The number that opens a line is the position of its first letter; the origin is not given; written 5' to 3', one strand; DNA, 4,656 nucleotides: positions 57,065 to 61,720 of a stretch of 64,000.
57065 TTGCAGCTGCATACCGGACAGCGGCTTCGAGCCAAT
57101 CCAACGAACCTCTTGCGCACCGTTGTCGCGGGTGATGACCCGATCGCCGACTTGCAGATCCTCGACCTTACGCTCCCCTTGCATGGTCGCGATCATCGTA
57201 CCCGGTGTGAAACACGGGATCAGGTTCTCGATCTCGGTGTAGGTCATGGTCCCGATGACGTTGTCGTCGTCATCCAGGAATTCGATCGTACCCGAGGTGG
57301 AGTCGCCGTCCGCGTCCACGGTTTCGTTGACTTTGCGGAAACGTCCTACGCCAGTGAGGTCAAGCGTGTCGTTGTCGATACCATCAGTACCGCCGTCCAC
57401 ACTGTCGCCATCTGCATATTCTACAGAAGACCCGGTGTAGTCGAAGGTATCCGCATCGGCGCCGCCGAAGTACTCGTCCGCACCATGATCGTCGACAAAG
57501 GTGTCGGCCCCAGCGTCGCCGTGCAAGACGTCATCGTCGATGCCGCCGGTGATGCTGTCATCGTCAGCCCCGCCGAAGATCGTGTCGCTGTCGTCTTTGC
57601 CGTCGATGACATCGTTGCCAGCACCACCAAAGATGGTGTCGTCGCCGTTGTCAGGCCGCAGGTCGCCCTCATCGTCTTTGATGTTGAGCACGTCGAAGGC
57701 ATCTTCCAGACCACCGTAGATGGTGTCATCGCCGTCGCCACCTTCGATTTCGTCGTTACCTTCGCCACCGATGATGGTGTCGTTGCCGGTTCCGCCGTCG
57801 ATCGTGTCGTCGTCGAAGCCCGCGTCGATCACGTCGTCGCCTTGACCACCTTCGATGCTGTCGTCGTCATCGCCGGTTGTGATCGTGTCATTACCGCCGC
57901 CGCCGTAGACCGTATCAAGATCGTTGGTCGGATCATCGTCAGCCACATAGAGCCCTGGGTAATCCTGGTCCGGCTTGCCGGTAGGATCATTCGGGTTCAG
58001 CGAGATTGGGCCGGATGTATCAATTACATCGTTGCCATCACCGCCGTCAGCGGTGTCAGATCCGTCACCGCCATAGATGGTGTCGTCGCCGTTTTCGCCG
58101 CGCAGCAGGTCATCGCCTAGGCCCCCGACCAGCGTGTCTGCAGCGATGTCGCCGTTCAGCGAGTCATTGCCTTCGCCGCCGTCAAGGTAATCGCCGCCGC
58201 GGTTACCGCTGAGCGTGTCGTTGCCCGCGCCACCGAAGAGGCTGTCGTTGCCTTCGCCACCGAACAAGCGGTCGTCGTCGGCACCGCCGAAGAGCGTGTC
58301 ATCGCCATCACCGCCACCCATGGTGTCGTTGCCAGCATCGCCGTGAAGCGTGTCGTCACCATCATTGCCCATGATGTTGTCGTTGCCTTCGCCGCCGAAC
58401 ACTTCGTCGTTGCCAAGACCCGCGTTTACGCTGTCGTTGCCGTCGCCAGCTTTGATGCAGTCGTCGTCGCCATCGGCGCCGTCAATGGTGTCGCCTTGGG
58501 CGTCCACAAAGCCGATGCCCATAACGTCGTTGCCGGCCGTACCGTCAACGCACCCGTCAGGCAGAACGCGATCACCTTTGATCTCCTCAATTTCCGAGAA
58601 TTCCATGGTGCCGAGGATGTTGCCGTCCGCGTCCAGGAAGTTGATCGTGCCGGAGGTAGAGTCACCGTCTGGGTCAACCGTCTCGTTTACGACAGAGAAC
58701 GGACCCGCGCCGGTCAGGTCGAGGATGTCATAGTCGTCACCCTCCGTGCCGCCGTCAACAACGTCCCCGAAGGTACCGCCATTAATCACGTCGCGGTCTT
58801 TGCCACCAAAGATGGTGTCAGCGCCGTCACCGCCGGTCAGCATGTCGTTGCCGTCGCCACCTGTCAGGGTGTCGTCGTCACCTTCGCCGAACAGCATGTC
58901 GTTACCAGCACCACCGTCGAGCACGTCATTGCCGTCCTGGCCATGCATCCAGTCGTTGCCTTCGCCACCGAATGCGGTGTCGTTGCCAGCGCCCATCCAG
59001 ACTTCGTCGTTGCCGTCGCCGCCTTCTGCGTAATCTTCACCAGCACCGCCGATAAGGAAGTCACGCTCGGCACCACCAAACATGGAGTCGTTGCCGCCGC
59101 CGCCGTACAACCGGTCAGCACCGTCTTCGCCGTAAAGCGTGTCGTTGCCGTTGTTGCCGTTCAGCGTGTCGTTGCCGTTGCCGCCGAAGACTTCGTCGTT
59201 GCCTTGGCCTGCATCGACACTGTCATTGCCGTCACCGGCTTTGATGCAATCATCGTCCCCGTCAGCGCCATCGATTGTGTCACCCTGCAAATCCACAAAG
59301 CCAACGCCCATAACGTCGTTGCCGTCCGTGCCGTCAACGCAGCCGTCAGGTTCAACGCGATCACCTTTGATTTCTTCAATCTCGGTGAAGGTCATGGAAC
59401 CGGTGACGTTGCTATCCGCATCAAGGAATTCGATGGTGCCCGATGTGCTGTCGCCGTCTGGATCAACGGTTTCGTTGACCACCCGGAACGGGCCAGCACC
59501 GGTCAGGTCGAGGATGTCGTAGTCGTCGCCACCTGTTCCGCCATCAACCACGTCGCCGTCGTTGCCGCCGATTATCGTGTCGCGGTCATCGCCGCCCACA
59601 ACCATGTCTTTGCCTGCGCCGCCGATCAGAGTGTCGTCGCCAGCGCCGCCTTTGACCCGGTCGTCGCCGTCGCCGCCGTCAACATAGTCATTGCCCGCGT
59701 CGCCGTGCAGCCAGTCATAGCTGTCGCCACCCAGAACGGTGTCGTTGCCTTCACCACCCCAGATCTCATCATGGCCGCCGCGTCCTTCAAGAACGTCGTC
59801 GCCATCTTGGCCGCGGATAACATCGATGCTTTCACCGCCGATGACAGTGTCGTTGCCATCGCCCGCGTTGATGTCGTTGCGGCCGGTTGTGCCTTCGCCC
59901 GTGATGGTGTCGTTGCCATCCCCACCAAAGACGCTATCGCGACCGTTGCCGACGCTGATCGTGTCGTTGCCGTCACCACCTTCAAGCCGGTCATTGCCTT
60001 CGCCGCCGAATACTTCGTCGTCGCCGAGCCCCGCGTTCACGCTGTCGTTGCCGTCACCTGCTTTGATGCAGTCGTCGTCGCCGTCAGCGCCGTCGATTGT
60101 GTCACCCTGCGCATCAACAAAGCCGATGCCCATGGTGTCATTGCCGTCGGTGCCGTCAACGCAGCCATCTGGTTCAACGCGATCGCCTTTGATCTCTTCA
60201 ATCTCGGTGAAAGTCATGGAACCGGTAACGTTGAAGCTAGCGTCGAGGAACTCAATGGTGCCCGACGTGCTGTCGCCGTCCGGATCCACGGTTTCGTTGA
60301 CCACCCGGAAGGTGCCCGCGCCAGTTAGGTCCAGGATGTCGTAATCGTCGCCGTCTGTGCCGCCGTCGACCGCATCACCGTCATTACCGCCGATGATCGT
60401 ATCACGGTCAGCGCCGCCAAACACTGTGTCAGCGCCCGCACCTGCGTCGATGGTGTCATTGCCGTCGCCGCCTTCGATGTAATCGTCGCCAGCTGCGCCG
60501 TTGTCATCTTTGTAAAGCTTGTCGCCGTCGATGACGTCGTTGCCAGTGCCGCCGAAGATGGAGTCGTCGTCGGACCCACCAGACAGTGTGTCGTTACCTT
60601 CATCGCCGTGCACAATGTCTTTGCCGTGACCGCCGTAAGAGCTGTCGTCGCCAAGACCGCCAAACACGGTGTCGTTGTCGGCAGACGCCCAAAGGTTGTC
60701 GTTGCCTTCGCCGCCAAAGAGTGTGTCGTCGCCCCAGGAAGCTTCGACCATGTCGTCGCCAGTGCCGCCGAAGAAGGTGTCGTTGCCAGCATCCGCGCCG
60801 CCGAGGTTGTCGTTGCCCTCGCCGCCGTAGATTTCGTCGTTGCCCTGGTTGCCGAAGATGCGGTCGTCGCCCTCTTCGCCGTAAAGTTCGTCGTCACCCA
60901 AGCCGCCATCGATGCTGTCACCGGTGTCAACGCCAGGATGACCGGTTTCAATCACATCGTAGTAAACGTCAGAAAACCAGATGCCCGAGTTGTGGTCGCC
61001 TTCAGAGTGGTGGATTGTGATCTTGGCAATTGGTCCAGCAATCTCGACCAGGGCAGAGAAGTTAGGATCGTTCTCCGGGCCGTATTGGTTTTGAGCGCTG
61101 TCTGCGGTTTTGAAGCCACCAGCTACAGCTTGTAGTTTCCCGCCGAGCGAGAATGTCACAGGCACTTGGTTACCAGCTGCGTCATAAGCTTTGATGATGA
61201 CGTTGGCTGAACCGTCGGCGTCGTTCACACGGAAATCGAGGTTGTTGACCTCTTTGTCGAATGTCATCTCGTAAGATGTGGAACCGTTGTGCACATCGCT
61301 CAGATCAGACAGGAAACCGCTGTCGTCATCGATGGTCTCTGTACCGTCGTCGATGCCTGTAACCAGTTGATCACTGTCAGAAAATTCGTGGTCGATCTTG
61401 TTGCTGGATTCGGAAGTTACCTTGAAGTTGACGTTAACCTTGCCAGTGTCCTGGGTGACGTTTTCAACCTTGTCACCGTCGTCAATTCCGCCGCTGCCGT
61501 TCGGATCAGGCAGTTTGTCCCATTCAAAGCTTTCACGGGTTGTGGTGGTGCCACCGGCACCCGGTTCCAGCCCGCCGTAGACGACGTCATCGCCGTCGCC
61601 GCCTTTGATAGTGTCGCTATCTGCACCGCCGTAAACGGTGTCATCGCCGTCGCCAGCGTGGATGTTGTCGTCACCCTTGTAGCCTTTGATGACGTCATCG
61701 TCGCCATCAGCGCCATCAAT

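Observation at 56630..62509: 1,959-aa LamG-RTX protein that ends in a Hint (bacterial intein-like) autoprocessing module, with no secretion genes nearby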

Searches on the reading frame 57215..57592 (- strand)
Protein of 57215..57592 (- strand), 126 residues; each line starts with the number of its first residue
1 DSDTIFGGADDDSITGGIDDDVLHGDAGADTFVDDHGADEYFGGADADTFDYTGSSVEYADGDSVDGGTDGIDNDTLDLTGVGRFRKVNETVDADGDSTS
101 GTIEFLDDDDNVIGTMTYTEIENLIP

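Call 72: search_protein_families(library=ncbifam, proteins=[window:57215-57592:-], max_evalue=10)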
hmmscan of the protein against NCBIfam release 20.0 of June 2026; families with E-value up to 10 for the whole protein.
seq(126 aa): 8 families
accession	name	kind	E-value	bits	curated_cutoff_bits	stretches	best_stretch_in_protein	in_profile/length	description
NF050046.1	PueAB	exception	0.0017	16.8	670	1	5-55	372-422/616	polyurethane esterase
NF046115.1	Ca_rpt_SMc04171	equivalog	0.0019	17.4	625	1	3-123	287-405/574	SMc04171 family calcium-binding repeat protein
NF035945.1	Zn_serralysin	subfamily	0.0022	17.2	500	1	6-80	323-396/462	serralysin family metalloprotease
NF053766.1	ZapA_metallo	exception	0.0045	16.1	940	1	3-74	340-415/483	ZapA family metalloprotease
NF033943.0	RTX_toxin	subfamily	0.013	13.6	1000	1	3-65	688-749/930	RTX family hemolysin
NF052454.1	BtaGlycanEglC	equivalog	0.07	12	700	1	4-38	111-145/459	endo-1,3-1,4-beta-glycanase EglC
NF051884.1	ProteaseSapA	equivalog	2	6.9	1200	1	9-77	319-387/644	protease SapA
NF033203.1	entero_EhxA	exception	5.2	5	2000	1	3-66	757-820/997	enterohemolysin EhxA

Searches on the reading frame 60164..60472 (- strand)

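Call 72: search_protein_families(library=ncbifam, proteins=[window:60164-60472:-], max_evalue=10)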
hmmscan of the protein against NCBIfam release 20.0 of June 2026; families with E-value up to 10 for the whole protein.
seq(103 aa): 5 families
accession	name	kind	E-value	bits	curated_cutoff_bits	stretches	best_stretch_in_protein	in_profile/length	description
NF033943.0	RTX_toxin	subfamily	0.018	13.2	1000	1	1-44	692-734/930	RTX family hemolysin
NF046115.1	Ca_rpt_SMc04171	equivalog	0.052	12.7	625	1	2-60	292-346/574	SMc04171 family calcium-binding repeat protein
NF033203.1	entero_EhxA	exception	0.79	7.7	2000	1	1-78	743-815/997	enterohemolysin EhxA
NF053766.1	ZapA_metallo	exception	1.6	7.7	940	1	1-31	353-383/483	ZapA family metalloprotease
NF035945.1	Zn_serralysin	subfamily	9.7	5.2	500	0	1-40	342-381/462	serralysin family metalloprotease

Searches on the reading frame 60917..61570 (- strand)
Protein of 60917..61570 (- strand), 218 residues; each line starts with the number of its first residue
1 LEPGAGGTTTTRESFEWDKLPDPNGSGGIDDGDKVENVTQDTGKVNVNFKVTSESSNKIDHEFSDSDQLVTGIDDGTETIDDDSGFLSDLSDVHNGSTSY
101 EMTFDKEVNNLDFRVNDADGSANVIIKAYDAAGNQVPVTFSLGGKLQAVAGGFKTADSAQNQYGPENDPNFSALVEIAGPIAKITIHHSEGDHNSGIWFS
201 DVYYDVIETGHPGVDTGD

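Call 7: search_protein_families(library=pfam, proteins=[window:60917-61570:-], max_evalue=10)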
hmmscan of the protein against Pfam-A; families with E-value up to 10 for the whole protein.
seq(218 aa): 0 families

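Call 56: search_solved_structures(query=A3, max_evalue=10, show_alignments=1)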
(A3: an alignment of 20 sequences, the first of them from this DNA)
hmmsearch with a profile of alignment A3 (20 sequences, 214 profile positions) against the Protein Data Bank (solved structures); distinct sequences matched with E-value up to 10: 1.
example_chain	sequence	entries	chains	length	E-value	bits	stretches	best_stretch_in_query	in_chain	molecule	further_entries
9sj2_C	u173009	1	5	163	0.011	18.7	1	29-134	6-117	AbpX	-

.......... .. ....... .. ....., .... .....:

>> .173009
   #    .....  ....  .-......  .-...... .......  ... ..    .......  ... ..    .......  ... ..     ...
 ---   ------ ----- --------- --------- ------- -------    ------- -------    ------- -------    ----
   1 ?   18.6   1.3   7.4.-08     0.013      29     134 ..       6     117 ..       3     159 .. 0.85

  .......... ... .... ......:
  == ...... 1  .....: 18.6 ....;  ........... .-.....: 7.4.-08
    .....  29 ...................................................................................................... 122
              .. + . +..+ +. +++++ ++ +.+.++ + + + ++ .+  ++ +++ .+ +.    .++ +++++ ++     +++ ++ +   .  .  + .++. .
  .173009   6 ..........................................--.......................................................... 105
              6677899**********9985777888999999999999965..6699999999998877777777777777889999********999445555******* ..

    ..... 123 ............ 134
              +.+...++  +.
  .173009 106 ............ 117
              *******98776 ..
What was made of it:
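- Tried and rejected: Against PDB sequences it gave only AbpX at E 0.011 (call 56).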

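Call 57: search_protein_families(library=pfam, alignment_id=A3, max_evalue=1)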
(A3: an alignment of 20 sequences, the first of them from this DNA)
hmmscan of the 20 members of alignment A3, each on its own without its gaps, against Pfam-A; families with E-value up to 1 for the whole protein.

A. member 1, seq(211 aa): 0 families

B. families by the number of members that match (of 20 scanned): 13 families
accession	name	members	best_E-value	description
PF22480.1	DUF6984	2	0.014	Domain of unknown function (DUF6984)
PF05593.20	RHS_repeat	2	0.054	RHS Repeat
PF13860.13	FlgD_ig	2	0.18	FlgD Ig-like domain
PF09134.16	Invasin_D3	1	0.0051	Invasin, domain 3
PF03454.20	MoeA_C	1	0.0074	MoeA C-terminal region (domain IV)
PF22434.1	PilW_C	1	0.016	PilW, C-terminal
PF16570.11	GramPos_pilinD3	1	0.067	Gram-positive pilin backbone subunit 3, Cna-B-like domain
PF24304.1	AcrIIA4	1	0.068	Anti-CRISPR Suppressor AcrIIA4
PF21732.2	DUF6864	1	0.091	Domain of unknown function (DUF6864)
PF19313.5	DUF5916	1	0.15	Domain of unknown function (DUF5916)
PF00207.28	A2M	1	0.15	Alpha-2-macroglobulin family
PF18246.6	OST_IS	1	0.15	Oligosaccharyltransferase Insert domain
PF23374.1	Fn3_arc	1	0.67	Archaeal fibronectin-III type-like domain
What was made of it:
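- Checked: It has no Pfam family (calls 7, 57) and no PDB sequence relative (call 56).
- Tried and rejected: A profile of the insert domain gave no Pfam family (call 57).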
